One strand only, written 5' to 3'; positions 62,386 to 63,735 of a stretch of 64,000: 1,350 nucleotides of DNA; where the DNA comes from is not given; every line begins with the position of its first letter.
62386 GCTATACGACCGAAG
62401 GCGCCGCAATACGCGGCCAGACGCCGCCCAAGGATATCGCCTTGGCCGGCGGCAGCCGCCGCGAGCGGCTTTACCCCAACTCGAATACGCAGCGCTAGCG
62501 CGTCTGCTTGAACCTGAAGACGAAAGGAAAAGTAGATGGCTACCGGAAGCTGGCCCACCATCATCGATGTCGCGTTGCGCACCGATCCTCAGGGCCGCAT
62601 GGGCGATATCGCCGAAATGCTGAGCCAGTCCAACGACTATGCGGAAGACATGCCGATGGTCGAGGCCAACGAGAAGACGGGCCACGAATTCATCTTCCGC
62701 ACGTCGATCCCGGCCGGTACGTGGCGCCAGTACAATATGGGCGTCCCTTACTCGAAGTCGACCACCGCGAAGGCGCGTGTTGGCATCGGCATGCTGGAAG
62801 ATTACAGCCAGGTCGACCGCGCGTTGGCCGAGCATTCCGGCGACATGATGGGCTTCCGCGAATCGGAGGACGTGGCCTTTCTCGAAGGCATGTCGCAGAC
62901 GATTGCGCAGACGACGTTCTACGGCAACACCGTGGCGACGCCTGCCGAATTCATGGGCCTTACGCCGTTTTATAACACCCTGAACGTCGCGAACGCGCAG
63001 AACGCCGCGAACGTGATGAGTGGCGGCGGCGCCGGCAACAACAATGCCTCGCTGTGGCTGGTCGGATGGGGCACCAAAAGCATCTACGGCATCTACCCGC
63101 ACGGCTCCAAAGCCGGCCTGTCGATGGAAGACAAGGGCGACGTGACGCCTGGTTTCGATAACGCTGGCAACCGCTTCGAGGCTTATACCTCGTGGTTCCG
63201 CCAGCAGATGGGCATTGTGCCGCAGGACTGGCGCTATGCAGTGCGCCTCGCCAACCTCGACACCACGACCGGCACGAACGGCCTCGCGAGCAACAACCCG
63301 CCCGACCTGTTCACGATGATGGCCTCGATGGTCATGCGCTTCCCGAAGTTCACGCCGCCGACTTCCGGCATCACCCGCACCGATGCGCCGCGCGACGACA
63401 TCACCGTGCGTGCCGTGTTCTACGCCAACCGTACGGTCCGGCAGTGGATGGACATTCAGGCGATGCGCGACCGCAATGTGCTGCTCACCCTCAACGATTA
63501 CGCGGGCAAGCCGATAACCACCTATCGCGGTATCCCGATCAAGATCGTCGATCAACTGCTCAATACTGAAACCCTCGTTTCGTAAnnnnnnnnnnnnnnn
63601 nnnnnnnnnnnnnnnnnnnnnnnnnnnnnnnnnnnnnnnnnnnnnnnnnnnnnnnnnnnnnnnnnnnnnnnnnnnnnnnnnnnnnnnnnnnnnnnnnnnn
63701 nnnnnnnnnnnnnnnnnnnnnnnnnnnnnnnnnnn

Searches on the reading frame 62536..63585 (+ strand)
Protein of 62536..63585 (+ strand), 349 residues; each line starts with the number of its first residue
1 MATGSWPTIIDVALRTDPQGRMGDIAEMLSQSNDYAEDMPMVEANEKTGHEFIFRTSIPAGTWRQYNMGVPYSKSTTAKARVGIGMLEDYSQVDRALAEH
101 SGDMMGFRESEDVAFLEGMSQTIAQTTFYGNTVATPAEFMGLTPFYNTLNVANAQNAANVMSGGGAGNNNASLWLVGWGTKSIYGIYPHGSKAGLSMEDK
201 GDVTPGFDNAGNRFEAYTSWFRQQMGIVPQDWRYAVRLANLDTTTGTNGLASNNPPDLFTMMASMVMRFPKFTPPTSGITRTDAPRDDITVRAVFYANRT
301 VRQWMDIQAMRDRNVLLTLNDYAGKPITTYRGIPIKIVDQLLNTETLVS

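Call 11: search_protein_families(library=phrogs, proteins=[window:62536-63585:+], max_evalue=0.001)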
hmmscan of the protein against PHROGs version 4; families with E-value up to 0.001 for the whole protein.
window:62536-63585:+ (349 aa): 1 family
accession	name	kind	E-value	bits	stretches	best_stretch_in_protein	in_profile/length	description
phrog_212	-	head and packaging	5.5e-66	224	1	7-246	6-298/301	major head protein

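Call 22: search_dna_similar(query=window:62536-63585:+, collection=phages, mode=protein, max_rows=25)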
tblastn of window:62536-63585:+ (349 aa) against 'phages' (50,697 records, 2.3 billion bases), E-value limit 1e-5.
Records with a match: 103; places in all: 103; records where one place covers at least 80% of the query: 103.
Best place of each record, by identity: <60% 103.
By first word of the organism name: Pseudomonas 16; Xanthomonas 15; Escherichia 14; Salmonella 12; Caudoviricetes 6; Vibrio 6; Burkholderia 5; Bordetella 5; Klebsiella 4; Caulobacter 4; and 12 more.
By host as written in the record: - 25; Xanthomonas albilineans CFBP2523 6; Pseudomonas aeruginosa PA14 5; Escherichia coli O157:H7 4; Xanthomonas citri 4; Caulobacter vibrioides CB15 3; Salmonella enterica subsp. enterica serovar Heidelberg 3; Vibrio splendidus 3; and 39 more.
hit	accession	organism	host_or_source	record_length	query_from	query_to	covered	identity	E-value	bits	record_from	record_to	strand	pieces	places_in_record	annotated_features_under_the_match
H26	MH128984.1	Burkholderia phage vB_BmuP_KL4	-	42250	7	348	98%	42.0%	2e-66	232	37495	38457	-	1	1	hypothetical protein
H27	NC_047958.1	Burkholderia phage vB_BmuP_KL4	-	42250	7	348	98%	42.0%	2e-66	232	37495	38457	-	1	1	major head protein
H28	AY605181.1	Burkholderia phage BcepC6B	-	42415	7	348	98%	42.0%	5e-65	228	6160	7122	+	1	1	g08: gp08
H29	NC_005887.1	Burkholderia phage BcepC6B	Burkholderia cepacia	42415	7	348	98%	42.0%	5e-65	228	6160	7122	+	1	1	major head protein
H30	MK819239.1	Pseudomonas phage vB_PaeP_YA3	Pseudomonas aeruginosa UCBPP-PA14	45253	7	348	98%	41.2%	3e-62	220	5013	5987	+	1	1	major capsid protein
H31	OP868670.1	Pseudomonas phage MPK9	Pseudomonas aeruginosa PA14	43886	7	348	98%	40.9%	9e-62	219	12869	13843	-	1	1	hypothetical protein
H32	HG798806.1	Pseudomonas phage vB_PaeP_Tr60_Ab31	Pseudomonas aeruginosa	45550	7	348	98%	40.9%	9e-62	219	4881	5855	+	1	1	Putative major capsid protein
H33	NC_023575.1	Pseudomonas phage vB_PaeP_Tr60_Ab31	Pseudomonas aeruginosa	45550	7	348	98%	40.9%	9e-62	219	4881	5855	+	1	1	major head protein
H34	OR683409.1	Pseudomonas phage Shamal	Pseudomonas aeruginosa F002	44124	8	348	98%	41.0%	5e-67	234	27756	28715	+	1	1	major capsid protein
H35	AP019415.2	Pseudomonas phage HU1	Pseudomonas lactis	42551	8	348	98%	40.8%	7e-65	228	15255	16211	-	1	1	hypothetical protein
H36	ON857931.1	Pseudomonas phage vB_PaeP_FBPa19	Pseudomonas sp.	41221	7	348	98%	40.6%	2e-61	218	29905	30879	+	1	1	hypothetical protein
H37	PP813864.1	Pseudomonas phage vB_PaeP_FBPa42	Pseudomonas sp.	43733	7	348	98%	40.6%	2e-61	218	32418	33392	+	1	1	hypothetical protein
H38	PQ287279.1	Pseudomonas phage Flu_PA14_4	Pseudomonas aeruginosa PA14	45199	7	348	98%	40.6%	6e-61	216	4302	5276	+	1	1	hypothetical protein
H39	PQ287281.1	Pseudomonas phage Flu_PA14_3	Pseudomonas aeruginosa PA14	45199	7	348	98%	40.6%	6e-61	216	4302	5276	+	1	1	hypothetical protein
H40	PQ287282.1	Pseudomonas phage Komp_PA14_gP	Pseudomonas aeruginosa PA14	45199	7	348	98%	40.6%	6e-61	216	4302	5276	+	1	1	hypothetical protein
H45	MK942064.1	Caulobacter phage Jess A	Caulobacter vibrioides CB15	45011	8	345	97%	40.7%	3e-64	226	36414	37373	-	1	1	hypothetical protein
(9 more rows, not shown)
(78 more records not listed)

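Call 24: get_annotated_region(hit=H45, flank=16000)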
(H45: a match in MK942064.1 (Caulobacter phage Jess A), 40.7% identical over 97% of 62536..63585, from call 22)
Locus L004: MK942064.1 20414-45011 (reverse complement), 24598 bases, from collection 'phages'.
description: Caulobacter phage Jess A, complete genome.
organism: Caulobacter phage Jess A (NCBI taxid 2584753)
taxonomy: Viruses; Duplodnaviria; Heunggongvirae; Uroviricota; Caudoviricetes; Rauchvirus
host: Caulobacter vibrioides CB15; source: -; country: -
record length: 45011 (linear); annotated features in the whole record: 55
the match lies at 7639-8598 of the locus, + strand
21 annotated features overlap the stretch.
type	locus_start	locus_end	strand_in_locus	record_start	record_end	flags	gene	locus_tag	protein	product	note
CDS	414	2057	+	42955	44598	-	-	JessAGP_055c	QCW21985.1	terminase large subunit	-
CDS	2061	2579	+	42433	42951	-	-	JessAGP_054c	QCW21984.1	hypothetical protein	-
CDS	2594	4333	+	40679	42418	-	-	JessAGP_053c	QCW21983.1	head-tail connector protein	-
CDS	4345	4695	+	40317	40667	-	-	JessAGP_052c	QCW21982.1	hypothetical protein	-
CDS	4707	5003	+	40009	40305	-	-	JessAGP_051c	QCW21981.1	hypothetical protein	-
CDS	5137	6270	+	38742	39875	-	-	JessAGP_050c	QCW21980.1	hypothetical protein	-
CDS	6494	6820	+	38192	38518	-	-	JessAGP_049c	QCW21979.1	protease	-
CDS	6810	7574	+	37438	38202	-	-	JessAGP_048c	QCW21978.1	protease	-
CDS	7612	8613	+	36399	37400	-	-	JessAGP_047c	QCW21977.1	hypothetical protein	-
CDS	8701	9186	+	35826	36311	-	-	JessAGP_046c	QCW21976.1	hypothetical protein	-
CDS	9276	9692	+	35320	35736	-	-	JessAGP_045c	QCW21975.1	hypothetical protein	-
CDS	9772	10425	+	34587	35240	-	-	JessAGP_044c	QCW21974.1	hypothetical protein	-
CDS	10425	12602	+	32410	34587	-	-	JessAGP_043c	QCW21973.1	hypothetical protein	-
CDS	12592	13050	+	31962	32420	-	-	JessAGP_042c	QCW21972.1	hypothetical protein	-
CDS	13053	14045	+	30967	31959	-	-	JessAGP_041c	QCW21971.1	hypothetical protein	-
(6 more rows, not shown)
